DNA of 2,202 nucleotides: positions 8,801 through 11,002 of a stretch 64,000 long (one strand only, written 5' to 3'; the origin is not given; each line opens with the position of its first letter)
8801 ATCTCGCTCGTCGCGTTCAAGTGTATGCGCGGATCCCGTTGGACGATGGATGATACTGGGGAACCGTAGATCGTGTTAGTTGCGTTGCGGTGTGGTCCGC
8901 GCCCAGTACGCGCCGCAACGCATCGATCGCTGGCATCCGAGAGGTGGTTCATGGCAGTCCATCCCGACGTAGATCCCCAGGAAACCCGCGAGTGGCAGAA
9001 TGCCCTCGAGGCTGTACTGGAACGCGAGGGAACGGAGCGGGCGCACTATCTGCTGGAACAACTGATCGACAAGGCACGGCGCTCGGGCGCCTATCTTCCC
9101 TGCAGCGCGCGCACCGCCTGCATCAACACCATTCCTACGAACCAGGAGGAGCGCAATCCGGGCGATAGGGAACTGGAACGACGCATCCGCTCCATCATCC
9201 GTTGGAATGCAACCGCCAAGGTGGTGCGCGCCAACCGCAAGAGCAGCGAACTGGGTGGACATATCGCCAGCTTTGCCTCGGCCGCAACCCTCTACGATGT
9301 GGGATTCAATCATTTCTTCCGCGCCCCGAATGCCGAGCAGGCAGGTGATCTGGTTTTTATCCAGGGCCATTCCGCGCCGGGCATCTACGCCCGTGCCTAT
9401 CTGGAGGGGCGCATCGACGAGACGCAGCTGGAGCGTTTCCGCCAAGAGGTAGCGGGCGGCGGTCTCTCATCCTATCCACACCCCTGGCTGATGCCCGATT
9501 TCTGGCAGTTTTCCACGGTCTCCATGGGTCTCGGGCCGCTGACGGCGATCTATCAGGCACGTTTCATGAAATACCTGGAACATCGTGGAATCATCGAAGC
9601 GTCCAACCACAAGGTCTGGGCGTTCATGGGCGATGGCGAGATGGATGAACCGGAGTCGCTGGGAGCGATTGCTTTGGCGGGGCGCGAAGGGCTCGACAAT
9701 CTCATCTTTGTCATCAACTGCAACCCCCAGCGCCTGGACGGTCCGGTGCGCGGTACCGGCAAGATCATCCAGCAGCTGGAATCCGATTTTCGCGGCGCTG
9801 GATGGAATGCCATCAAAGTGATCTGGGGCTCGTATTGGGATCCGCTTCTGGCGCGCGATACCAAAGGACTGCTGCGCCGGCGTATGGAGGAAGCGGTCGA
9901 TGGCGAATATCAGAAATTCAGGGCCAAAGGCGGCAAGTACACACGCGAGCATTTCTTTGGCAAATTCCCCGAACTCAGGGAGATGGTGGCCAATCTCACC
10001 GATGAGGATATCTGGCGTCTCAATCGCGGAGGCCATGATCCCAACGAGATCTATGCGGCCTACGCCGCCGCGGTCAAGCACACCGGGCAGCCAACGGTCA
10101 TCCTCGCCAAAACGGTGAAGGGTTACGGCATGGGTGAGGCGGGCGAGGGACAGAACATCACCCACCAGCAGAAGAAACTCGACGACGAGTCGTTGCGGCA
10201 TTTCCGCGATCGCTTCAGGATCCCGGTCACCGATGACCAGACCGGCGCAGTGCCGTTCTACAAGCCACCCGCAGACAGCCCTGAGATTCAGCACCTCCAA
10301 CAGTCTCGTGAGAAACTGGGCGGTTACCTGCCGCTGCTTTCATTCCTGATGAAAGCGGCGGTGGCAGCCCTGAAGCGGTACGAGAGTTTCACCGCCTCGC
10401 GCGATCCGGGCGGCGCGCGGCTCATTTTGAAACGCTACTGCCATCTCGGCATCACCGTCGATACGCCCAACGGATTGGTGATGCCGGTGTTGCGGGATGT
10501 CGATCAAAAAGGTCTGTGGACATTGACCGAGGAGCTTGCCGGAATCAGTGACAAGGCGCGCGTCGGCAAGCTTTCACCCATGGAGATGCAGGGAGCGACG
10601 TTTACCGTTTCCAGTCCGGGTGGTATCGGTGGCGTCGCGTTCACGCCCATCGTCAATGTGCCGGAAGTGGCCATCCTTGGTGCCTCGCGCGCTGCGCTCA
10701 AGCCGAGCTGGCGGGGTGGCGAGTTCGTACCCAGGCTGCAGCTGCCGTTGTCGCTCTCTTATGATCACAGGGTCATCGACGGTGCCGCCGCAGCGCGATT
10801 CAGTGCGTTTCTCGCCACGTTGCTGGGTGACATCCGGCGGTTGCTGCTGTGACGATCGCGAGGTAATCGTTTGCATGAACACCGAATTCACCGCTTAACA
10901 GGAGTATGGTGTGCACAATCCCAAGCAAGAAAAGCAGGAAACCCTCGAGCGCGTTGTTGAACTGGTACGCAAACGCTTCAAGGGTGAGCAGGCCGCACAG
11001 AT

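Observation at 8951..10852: In-frame AceE(N-term)/AceF(C-term) chimera: a collapsed pyruvate dehydrogenase operon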

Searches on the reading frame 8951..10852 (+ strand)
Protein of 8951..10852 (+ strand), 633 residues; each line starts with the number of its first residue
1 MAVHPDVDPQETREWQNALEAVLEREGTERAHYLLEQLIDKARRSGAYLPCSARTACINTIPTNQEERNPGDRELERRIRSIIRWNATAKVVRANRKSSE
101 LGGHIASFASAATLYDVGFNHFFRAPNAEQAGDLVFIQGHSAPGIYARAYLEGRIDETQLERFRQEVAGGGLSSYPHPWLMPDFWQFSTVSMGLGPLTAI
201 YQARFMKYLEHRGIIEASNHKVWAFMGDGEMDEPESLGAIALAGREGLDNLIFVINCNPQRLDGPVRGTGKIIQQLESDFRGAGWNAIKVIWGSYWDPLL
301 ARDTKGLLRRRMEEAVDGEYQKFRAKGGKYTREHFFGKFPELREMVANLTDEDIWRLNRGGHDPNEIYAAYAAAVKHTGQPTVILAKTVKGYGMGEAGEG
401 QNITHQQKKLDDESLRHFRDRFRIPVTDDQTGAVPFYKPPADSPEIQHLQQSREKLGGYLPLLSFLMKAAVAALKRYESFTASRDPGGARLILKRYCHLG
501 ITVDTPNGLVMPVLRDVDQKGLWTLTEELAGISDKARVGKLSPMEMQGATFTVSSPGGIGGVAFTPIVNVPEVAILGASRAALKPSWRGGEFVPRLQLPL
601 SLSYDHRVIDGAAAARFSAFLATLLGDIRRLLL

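Call 3: search_protein_families(library=pfam, proteins=[window:8951-10852:+], max_evalue=0.01)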
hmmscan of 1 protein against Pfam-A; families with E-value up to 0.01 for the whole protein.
window:8951-10852:+ (633 aa): 2 families
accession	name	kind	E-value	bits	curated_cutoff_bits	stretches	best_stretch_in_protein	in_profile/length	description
PF00198.28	2-oxoacid_dh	-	1.2e-55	189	23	1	455-633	57-232/232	2-oxoacid dehydrogenases acyltransferase (catalytic domain)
PF00456.26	Transketolase_N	-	1.4e-15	57.5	22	2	84-290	10-213/334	Transketolase, thiamine diphosphate binding domain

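Call 4: search_protein_families(library=ncbifam, proteins=[window:8951-10852:+], max_evalue=0.01)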
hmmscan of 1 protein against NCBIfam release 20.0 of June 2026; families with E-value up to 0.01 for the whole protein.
window:8951-10852:+ (633 aa): 15 families
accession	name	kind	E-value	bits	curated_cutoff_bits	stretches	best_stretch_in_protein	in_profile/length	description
TIGR00759.1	aceE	equivalog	4.5e-235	782.6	859.9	1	4-481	3-481/885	pyruvate dehydrogenase (acetyl-transferring), homodimeric type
TIGR03186.1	AKGDH_not_PDH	exception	2.5e-215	717.6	1408.3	1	3-478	2-479/889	alpha-ketoglutarate dehydrogenase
TIGR01348.1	PDHac_trf_long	equivalog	6.9e-76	256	552.1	1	452-633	406-587/587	dihydrolipoyllysine-residue acetyltransferase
NF008814.0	PRK11854.1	equivalog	1.4e-69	235.2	722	1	450-633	454-637/637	pyruvate dehydrogenase complex dihydrolipoyllysine-residue acetyltransferase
NF004309.0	PRK05704.1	equivalog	1e-39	137.1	449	1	456-633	231-406/408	2-oxoglutarate dehydrogenase complex dihydrolipoyllysine-residue succinyltransferase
TIGR01347.1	sucB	equivalog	5e-37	128.1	378.65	1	459-633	230-402/404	dihydrolipoyllysine-residue succinyltransferase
TIGR02927.1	SucB_Actino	equivalog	1.7e-29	103.1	423.45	1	453-618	391-561/579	2-oxoglutarate dehydrogenase, E2 component, dihydrolipoamide succinyltransferase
NF008815.0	PRK11857.1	equivalog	4.2e-28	98.7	378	1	460-625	134-299/308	dihydrolipoamide acetyltransferase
NF004559.0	PRK05899.2-5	equivalog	8.2e-28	97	488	2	102-290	38-218/627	transketolase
NF011416.0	PRK14843.1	equivalog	2e-26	92.7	429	1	465-626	179-340/347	dihydrolipoamide acetyltransferase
TIGR01349.1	PDHac_trf_mito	equivalog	2.7e-26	92.7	445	1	465-627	268-431/437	pyruvate dehydrogenase complex dihydrolipoamide acetyltransferase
TIGR00232.1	tktlase_bact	equivalog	4.4e-14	51.8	682.25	1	102-291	20-212/654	transketolase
NF004556.0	PRK05899.2-2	equivalog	1e-12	47.1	575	2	98-290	37-216/639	transketolase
NF004558.0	PRK05899.2-4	equivalog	1.4e-12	46.8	788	1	84-290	11-212/651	transketolase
NF008907.0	PRK12270.1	equivalog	4.3e-10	38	878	1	448-625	174-361/1241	multifunctional oxoglutarate decarboxylase/oxoglutarate dehydrogenase thiamine pyrophosphate-binding subunit/dihydrolipoyllysine-residue suc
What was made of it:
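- On AceE (homodimeric PDH E1, TIGR00759): 782.6 bits against a cut-off of 859.9; only profile positions 3-481 of 885 are matched (call 4)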

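Call 5: search_solved_structures(query=window:8951-10849:+, show_alignments=3)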
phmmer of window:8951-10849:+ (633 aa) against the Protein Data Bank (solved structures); distinct sequences matched with E-value up to 0.001: 75 (the best 60 are shown).
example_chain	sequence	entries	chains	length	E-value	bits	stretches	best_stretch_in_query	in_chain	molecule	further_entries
1l8a_A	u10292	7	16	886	9.8e-191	638.7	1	6-463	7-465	Pyruvate dehydrogenase E1 component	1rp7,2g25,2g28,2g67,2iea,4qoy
3lpl_A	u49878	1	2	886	9.8e-191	638.7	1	6-463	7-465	Pyruvate dehydrogenase E1 component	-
2qta_A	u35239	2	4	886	3.4e-190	636.9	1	6-463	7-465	Pyruvate dehydrogenase E1 component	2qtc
3lq2_A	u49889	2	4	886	6.6e-190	636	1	6-463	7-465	Pyruvate dehydrogenase E1 component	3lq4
1dpc_A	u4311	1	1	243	2.1e-58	201.6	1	453-633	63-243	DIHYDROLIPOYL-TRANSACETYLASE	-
4n72_A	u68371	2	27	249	3.7e-58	200.7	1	448-632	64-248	Pyruvate dehydrogenase (Dihydrolipoyltransacetylase component) | Dihydrolipoyllysine-residue acetyltransferase component of pyruvate dehydrogenase complex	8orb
8osy_A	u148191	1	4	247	1.4e-57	198.9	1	448-631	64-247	Dihydrolipoyllysine-residue acetyltransferase component of pyruvate dehydrogenase complex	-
7b9k_A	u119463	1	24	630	2.3e-57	198.1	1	449-632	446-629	Dihydrolipoyllysine-residue acetyltransferase component of pyruvate dehydrogenase complex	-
1eaa_A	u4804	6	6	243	2.4e-57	198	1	453-633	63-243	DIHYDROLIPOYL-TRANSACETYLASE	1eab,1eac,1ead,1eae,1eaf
1dpd_A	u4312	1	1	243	2.7e-57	197.9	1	453-633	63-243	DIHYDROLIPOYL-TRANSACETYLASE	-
1dpb_A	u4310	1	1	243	3.4e-56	194.3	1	453-633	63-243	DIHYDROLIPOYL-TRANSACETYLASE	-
1b5s_A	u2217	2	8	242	9.7e-40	139.9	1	457-632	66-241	DIHYDROLIPOAMIDE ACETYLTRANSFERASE | Dihydrolipoyllysine-residue acetyltransferase component of pyruvate dehydrogenase complex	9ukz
3duf_I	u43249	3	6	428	4e-39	137.9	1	457-632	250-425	Dihydrolipoyllysine-residue acetyltransferase component of pyruvate dehydrogenase complex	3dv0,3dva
8eqn_A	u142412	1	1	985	1.6e-38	135.9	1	457-632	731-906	BG505 UFO-E2p-L4P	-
1c4t_A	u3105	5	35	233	6.6e-30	107.4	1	453-633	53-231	PROTEIN (DIHYDROLIPOAMIDE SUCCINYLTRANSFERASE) | DIHYDROLIPOAMIDE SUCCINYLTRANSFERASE | Dihydrolipoyllysine-residue succinyltransferase component of 2-oxoglutar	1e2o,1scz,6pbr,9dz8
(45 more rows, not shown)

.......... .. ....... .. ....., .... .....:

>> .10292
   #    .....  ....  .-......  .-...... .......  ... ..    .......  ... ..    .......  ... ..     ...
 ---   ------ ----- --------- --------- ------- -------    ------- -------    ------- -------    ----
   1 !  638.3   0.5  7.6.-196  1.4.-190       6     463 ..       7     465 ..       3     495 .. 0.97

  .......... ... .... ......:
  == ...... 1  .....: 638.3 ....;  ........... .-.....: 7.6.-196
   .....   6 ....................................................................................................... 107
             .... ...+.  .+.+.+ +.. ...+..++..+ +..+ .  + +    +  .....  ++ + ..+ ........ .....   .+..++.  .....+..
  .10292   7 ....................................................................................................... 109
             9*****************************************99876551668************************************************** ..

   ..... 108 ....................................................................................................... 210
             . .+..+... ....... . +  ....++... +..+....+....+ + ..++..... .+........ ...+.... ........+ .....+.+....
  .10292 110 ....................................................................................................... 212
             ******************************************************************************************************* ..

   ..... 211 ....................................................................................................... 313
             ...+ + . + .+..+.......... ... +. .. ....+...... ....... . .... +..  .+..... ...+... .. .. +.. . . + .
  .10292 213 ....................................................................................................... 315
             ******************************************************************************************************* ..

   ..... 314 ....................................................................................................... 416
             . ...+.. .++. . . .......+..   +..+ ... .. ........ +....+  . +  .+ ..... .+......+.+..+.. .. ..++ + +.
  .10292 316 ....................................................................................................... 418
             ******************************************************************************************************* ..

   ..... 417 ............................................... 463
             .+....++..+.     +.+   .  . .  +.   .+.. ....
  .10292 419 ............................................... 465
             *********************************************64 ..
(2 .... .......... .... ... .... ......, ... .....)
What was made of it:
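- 8951..10333 (+): aceE-derived part: codons 1-461, comprising the N-terminal segment and the ThDP-binding PP domain. GDG is at residues 227-229. The NCN motif at 256-258 is followed by a lineage-specific L259P change. E. coli E1 residues 7-465 align to query 6-463 (call 5).
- Closest known: Dihydrolipoyllysine acetyltransferase E2p. Same: The last 172 residues are orthologous to the C-terminal three quarters of the catalytic (CAT-like) domain and include DHRVIDG (calls 3-5).
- Checked: E. coli E1 (1l8a) residues 7-465 align to query 6-463, and the A. vinelandii E2 core (1dpc) residues 63-243 align to query 453-633 (call 5).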

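Call 7: find_encoding_contigs(protein=window:8951-10849:+, flank=10000, max_places=10)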
Protein window:8951-10849:+ (633 aa): 24 contigs read that carry it; 10 places shown.
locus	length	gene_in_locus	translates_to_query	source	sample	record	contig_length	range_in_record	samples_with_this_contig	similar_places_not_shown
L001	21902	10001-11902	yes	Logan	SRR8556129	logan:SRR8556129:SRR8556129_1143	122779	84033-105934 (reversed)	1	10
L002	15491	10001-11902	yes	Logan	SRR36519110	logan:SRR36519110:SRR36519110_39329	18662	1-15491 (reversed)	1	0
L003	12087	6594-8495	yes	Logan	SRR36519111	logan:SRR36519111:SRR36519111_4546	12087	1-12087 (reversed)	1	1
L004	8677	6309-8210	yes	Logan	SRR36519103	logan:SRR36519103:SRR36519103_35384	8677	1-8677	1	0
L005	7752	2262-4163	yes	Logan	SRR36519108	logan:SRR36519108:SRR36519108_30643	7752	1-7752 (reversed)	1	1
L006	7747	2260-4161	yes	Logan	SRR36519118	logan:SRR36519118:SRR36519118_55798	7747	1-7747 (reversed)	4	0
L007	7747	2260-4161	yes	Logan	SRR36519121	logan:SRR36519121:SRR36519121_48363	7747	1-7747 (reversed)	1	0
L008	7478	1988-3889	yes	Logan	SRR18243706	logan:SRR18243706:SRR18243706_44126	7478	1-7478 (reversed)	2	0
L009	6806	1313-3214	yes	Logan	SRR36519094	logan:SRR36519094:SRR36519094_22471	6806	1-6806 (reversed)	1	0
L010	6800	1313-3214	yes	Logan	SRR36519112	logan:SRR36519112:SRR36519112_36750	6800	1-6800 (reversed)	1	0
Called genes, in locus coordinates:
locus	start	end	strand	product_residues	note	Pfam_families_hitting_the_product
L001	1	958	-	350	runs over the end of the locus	PF00005:ABC_tran, PF13304:AAA_21 (weak), PF08402:TOBE_2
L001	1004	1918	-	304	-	PF02729:OTCace_N, PF00185:OTCace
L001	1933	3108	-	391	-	PF00202:Aminotran_3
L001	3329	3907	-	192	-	PF00081:Sod_Fe_N, PF02777:Sod_Fe_C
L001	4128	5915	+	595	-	PF13522:GATase_6, PF13537:GATase_7, PF00733:Asn_synthase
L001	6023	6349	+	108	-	PF00462:Glutaredoxin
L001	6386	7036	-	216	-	PF00929:RNase_T, PF16473:Rv2179c-like (weak)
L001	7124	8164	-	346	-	PF01979:Amidohydro_1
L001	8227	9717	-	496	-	PF00883:Peptidase_M17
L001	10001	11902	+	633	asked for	PF28598:PDH_E1_N, PF00456:Transketolase_N, PF00198:2-oxoacid_dh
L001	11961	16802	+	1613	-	PF21075:GDH_ACT1, PF21073:GDH_HM1, PF21076:GDH_ACT2, PF21079:GDH_HM2, PF21077:GDH_ACT3, PF21078:GDH_HM3, PF05088:Bac_GDH_CD, PF21074:GDH_C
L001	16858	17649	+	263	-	PF00561:Abhydrolase_1, PF00975:Thioesterase, PF07819:PGAP1 (faint), PF12146:Hydrolase_4, PF12697:Abhydrolase_6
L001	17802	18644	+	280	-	PF18393:MotY_N, PF00691:OmpA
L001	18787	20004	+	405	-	PF00764:Arginosuc_synth, PF20979:Arginosuc_syn_C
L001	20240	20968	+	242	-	PF00027:cNMP_binding, PF13545:HTH_Crp_2, PF00325:Crp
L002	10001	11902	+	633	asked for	PF28598:PDH_E1_N, PF00456:Transketolase_N, PF00198:2-oxoacid_dh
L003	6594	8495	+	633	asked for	PF28598:PDH_E1_N, PF00456:Transketolase_N, PF00198:2-oxoacid_dh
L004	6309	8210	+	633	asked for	PF28598:PDH_E1_N, PF00456:Transketolase_N, PF00198:2-oxoacid_dh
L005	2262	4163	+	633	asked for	PF28598:PDH_E1_N, PF00456:Transketolase_N, PF00198:2-oxoacid_dh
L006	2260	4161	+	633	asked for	PF28598:PDH_E1_N, PF00456:Transketolase_N, PF00198:2-oxoacid_dh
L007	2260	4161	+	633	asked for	PF28598:PDH_E1_N, PF00456:Transketolase_N, PF00198:2-oxoacid_dh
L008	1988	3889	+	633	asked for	PF28598:PDH_E1_N, PF00456:Transketolase_N, PF00198:2-oxoacid_dh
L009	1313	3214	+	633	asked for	PF28598:PDH_E1_N, PF00456:Transketolase_N, PF00198:2-oxoacid_dh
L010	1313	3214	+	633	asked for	PF28598:PDH_E1_N, PF00456:Transketolase_N, PF00198:2-oxoacid_dh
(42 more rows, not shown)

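Call 9: find_related_loci(query=window:8951-10849:+, collection=genome_contigs, flank=10000)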
Query window:8951-10849:+ (633 aa) in genome_contigs; peptide patterns used: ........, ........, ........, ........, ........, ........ (x = any residue, [..] = any of these).
600 stretches matched a pattern (row limit reached: there are more); 599 encode a relative of the query (tblastn E <= 1e-3); the best 80 are kept; 80 distinct loci.
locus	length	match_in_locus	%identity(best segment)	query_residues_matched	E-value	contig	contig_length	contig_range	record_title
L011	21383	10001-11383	76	1-461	0e+0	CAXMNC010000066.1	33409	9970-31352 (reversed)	MAG: Acidiferrobacterales bacterium isolate 07C-BC-St02_bin.17.orig genome assembly, contig: k141_433175, whole genome s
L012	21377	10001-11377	76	2-460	0e+0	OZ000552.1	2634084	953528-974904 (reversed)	MAG: Gammaproteobacteria bacterium isolate ebb2b138-9e40-4bd5-a5f6-e9a39d167ca2 genome assembly, chromosome: 1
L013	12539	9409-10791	74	1-461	0e+0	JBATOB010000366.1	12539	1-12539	MAG: Chromatiaceae bacterium isolate MFD10518_ilm_asm_bin1 k127_254999, whole genome shotgun sequence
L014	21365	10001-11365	75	6-460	0e+0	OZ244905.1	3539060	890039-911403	MAG: Gammaproteobacteria bacterium isolate a734ccac-b7d8-410a-8793-3c98b358ebc9 genome assembly, chromosome: 1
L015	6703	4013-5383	75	6-462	0e+0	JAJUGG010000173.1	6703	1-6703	MAG: Ectothiorhodospiraceae bacterium isolate bin31 k141_172310_length_6703_cov_147.2380, whole genome shotgun sequence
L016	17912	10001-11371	74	6-462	0e+0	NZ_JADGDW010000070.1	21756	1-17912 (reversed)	MAG: Candidatus Albibeggiatoa sp. nov. BB20 NODE_2257_length_21756_cov_4.221961, whole genome shotgun sequence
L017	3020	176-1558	73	1-461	0e+0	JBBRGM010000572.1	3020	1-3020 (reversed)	MAG: Burkholderiales bacterium isolate Co_metawrap_2624 Cmw_2624_k141_22783808_length_3020_cov_8.0000, whole genome shot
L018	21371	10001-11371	73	6-462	0e+0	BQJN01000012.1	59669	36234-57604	MAG: Xanthomonadaceae bacterium DHS20C11 DNA, sequence012, whole genome shotgun sequence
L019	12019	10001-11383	72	1-461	0e+0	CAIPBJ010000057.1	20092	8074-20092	MAG: uncultured Methylophilaceae bacterium isolate AM-lipid-02-D1_bin-0045 genome assembly, contig: bin-0045:057/143, wh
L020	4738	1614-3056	70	6-485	0e+0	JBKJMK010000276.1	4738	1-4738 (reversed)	MAG: Usitatibacteraceae bacterium isolate ant_bin.326 k117_1006112, whole genome shotgun sequence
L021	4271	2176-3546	74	6-462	0e+0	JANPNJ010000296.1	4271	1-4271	MAG: Burkholderiales bacterium isolate VAR_87_metabat_328 VAR_87_k141_3029922, whole genome shotgun sequence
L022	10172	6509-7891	72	1-461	0e+0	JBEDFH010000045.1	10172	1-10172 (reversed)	MAG: Pseudomonadota bacterium isolate NASQAN2014_188_F_bin.45 scaffold_2282, whole genome shotgun sequence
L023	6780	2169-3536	73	6-461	0e+0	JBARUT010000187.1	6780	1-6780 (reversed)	MAG: Candidatus Macondimonas sp. isolate MFD12129_ilm_asm_bin2 k127_26366, whole genome shotgun sequence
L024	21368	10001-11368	73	6-461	0e+0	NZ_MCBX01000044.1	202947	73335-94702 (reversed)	Candidatus Marithrix sp. Canyon 246 clone 3 NODE_5_length_202947_cov_155.138_ID_857, whole genome shotgun sequence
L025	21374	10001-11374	74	4-461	0e+0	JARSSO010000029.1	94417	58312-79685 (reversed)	MAG: Candidatus Contendobacter sp. isolate SCELSE-2-Con NODE_300_length_94417_cov_166.272748, whole genome shotgun seque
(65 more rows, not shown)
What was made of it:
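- Tried and rejected: The best match was 76% identical, and all matches end at query residue ~461 (call 9).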
